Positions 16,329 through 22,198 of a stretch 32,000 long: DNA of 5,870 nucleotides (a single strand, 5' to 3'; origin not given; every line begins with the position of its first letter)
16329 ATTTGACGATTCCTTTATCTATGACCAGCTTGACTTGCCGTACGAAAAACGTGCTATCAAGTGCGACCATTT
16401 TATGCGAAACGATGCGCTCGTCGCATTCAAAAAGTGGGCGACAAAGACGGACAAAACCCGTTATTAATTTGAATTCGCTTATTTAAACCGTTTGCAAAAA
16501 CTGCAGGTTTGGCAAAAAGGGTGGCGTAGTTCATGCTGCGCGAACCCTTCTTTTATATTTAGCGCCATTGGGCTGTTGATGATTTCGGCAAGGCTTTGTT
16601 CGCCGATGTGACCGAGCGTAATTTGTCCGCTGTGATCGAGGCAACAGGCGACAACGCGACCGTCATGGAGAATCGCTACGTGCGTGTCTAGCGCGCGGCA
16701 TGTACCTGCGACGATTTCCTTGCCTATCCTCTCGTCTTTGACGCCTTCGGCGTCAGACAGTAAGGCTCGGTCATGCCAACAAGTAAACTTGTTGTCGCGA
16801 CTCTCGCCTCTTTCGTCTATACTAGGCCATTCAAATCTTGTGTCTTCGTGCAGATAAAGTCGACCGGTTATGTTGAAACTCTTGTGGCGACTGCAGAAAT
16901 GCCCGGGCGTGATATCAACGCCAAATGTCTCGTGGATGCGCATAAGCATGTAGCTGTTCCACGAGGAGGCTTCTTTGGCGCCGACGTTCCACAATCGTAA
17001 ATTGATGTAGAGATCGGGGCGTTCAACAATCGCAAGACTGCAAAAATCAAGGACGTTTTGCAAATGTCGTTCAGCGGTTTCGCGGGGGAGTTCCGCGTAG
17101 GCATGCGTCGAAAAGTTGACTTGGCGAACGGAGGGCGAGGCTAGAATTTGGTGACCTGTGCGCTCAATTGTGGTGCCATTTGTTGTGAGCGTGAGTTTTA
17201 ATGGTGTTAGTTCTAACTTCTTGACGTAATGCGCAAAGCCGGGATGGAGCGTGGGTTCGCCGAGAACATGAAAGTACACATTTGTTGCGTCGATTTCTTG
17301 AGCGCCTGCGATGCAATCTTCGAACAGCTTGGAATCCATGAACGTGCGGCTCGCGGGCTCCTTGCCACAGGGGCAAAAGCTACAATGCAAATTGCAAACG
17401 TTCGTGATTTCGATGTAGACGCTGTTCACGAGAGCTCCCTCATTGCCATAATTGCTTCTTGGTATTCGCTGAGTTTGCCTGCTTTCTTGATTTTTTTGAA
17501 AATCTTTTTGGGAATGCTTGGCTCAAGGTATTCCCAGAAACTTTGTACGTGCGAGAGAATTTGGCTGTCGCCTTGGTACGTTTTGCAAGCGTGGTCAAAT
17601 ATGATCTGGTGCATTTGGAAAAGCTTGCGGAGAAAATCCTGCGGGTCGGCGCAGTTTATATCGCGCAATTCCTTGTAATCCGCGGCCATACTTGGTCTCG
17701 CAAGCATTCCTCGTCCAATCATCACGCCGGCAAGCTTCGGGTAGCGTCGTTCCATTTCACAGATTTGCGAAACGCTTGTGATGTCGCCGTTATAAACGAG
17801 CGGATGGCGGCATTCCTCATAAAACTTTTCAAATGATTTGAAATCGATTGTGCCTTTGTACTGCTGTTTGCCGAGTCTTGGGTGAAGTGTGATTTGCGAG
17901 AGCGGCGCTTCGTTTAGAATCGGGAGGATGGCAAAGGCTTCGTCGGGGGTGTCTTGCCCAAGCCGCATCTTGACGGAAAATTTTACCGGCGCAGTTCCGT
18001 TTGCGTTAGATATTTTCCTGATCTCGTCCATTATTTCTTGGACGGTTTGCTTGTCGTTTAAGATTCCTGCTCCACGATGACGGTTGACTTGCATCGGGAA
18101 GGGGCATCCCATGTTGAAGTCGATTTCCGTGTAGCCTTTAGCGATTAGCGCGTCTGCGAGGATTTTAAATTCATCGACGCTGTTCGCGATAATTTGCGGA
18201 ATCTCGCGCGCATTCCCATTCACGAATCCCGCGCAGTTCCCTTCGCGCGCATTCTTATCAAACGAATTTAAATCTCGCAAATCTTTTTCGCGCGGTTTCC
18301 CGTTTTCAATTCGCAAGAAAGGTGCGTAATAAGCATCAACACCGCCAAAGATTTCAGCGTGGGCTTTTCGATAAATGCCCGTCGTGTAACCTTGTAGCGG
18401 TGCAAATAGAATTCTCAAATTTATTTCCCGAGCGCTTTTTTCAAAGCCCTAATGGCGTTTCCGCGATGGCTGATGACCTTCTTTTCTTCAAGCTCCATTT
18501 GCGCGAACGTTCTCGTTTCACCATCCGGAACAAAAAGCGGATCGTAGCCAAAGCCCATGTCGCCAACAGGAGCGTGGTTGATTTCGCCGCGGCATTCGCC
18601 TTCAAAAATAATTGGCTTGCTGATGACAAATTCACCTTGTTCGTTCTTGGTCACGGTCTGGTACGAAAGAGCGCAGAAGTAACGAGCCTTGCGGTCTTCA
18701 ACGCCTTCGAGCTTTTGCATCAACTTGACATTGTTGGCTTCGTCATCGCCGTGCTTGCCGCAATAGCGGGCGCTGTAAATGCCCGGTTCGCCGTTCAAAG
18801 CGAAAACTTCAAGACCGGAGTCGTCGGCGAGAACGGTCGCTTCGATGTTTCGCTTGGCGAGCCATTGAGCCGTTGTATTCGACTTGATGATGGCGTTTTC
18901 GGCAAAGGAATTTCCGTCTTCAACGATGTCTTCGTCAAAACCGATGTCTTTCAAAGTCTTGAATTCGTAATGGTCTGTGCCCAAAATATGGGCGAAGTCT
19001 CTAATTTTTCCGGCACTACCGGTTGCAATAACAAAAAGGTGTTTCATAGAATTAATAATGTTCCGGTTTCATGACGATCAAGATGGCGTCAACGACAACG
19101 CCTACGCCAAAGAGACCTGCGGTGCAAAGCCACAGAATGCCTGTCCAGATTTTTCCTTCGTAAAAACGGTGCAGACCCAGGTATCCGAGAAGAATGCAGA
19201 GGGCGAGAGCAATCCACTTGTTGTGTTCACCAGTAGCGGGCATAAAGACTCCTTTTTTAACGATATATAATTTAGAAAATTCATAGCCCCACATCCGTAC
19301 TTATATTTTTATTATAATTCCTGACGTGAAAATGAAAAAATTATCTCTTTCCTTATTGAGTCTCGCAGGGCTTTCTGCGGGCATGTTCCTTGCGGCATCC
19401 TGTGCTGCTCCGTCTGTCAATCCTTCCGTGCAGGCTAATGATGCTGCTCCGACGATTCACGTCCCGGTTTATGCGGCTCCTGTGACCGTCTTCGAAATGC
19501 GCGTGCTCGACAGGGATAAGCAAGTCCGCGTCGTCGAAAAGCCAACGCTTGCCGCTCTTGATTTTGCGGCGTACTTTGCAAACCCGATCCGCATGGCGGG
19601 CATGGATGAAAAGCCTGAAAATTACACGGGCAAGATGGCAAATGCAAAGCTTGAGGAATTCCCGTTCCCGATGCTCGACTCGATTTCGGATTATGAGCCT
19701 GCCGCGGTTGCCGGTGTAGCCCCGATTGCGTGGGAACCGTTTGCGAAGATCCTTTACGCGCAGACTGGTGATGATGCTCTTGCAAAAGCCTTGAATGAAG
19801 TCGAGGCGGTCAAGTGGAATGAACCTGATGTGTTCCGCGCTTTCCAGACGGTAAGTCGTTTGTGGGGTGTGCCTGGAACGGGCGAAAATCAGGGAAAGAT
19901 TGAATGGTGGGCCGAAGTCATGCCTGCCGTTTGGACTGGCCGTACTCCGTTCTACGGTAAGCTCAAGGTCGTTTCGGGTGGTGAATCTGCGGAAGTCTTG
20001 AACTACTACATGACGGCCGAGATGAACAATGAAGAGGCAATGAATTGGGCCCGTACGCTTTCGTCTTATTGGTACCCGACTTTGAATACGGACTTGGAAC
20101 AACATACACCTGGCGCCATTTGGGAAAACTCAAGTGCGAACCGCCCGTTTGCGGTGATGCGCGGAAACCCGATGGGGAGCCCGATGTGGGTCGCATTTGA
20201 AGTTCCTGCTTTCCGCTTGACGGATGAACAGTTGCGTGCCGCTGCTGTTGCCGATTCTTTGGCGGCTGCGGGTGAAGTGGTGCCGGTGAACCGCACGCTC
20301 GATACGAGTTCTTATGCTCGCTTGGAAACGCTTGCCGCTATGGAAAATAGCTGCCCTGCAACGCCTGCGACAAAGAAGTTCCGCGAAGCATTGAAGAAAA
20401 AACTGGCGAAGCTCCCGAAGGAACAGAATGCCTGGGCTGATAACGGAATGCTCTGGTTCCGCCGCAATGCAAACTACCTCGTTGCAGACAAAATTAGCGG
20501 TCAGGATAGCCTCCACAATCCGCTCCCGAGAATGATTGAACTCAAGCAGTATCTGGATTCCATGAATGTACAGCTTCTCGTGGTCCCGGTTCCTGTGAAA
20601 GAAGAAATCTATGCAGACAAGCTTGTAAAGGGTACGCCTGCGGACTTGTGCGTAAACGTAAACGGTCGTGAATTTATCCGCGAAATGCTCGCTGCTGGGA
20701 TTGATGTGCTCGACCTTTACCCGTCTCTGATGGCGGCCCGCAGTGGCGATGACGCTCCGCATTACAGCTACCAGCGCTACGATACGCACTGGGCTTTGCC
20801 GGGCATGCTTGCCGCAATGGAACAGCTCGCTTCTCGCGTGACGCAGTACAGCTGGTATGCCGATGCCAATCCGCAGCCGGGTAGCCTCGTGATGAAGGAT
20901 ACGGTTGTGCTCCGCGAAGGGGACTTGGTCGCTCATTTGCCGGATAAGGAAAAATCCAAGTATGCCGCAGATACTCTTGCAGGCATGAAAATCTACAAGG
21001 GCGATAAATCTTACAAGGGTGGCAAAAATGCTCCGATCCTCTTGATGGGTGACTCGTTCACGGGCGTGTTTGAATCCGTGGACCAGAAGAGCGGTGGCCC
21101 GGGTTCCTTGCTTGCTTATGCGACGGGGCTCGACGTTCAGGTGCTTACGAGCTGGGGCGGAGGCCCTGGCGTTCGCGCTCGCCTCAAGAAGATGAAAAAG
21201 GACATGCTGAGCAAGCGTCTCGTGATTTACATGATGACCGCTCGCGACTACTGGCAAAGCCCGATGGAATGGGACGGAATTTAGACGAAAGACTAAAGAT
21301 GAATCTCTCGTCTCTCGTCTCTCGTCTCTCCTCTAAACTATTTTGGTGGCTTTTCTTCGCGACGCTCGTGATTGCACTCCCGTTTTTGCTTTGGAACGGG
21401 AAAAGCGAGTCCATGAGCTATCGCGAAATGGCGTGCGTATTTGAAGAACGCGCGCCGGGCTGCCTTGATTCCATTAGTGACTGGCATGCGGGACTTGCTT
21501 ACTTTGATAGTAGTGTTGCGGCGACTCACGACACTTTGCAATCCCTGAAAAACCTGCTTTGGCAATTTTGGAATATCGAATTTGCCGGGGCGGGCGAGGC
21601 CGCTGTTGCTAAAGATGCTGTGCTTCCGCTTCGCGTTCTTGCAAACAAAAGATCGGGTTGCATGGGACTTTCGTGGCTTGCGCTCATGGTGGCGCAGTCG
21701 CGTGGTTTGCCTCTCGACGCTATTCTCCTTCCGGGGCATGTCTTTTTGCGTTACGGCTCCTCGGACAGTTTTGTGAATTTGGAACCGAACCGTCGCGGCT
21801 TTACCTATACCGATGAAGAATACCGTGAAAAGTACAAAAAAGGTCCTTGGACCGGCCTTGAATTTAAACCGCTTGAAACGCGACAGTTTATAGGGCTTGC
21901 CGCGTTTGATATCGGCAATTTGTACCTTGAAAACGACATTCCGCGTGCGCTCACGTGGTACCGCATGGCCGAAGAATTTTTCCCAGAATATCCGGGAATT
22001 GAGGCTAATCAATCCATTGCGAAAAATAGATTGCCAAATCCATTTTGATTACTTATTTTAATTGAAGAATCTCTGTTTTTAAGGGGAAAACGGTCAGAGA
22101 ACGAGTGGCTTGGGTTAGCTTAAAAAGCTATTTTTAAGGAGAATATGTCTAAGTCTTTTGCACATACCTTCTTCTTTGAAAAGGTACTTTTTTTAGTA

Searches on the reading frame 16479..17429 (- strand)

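Call 7: search_protein_families(library=pfam, proteins=[window:16479-17429:-], max_evalue=0.01)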
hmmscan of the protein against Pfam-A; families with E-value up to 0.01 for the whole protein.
window:16479-17429:- (316 aa): 2 families
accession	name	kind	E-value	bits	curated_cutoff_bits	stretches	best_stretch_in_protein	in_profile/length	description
PF13186.11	SPASM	-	3.6e-13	50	21.5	1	244-309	1-66/67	Iron-sulfur cluster-binding domain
PF04055.27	Radical_SAM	-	9.9e-11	42.5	29.5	1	6-118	1-120/166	Radical SAM superfamily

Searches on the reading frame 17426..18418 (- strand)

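Call 7: search_protein_families(library=pfam, proteins=[window:17426-18418:-], max_evalue=0.01)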
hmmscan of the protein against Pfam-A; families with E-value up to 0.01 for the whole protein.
window:17426-18418:- (330 aa): 1 family
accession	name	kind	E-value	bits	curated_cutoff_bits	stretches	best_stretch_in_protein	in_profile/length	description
PF01207.24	Dus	-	2.1e-29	103.1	20.4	1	6-300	3-278/311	Dihydrouridine synthase (Dus)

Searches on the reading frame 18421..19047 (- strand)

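Call 7: search_protein_families(library=pfam, proteins=[window:18421-19047:-], max_evalue=0.01)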
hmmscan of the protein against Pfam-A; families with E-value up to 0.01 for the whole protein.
window:18421-19047:- (208 aa): 1 family
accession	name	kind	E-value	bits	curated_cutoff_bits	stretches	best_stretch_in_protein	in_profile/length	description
PF01725.21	Ham1p_like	-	1.4e-59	201.6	22.5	1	6-204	2-185/186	Ham1 family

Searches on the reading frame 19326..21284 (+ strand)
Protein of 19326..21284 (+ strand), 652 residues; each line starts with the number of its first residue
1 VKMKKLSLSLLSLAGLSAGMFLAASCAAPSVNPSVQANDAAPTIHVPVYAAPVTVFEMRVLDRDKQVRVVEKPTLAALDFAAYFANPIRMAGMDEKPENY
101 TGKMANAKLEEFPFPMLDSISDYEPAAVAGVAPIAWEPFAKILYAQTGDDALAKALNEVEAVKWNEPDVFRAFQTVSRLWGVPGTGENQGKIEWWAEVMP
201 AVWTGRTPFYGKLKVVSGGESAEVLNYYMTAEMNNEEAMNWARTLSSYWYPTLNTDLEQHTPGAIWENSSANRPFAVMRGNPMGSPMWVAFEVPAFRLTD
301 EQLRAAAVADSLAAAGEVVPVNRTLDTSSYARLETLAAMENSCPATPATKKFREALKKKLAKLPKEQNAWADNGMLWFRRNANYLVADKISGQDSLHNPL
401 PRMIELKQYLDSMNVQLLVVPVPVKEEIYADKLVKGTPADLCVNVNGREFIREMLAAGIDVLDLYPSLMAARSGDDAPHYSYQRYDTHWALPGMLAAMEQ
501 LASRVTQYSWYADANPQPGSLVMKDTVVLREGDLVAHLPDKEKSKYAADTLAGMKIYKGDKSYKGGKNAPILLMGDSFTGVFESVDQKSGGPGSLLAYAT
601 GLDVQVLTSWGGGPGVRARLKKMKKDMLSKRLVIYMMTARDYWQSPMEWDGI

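Call 7: search_protein_families(library=pfam, proteins=[window:19326-21284:+], max_evalue=0.01)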
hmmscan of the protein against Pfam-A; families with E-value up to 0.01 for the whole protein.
window:19326-21284:+ (652 aa): 1 family
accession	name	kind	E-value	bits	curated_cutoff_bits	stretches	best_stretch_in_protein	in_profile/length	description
PF16822.11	ALGX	-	8.9e-19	68.6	26.5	1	392-614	21-241/268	SGNH hydrolase-like domain, acetyltransferase AlgX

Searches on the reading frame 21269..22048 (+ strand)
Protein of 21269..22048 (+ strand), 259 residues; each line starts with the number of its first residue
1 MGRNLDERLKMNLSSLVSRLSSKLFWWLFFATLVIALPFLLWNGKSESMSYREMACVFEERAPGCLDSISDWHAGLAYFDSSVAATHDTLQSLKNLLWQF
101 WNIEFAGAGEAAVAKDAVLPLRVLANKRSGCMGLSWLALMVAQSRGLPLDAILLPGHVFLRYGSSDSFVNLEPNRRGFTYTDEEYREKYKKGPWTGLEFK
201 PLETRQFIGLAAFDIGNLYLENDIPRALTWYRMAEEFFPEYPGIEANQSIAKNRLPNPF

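Call 7: search_protein_families(library=pfam, proteins=[window:21269-22048:+], max_evalue=0.01)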
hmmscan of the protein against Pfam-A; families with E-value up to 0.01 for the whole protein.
window:21269-22048:+ (259 aa): 1 family
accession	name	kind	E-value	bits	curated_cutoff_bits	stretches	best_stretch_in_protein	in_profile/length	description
PF13369.12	Transglut_core2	-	2.1e-10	40.7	23.5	1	85-200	23-137/155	Transglutaminase-like superfamily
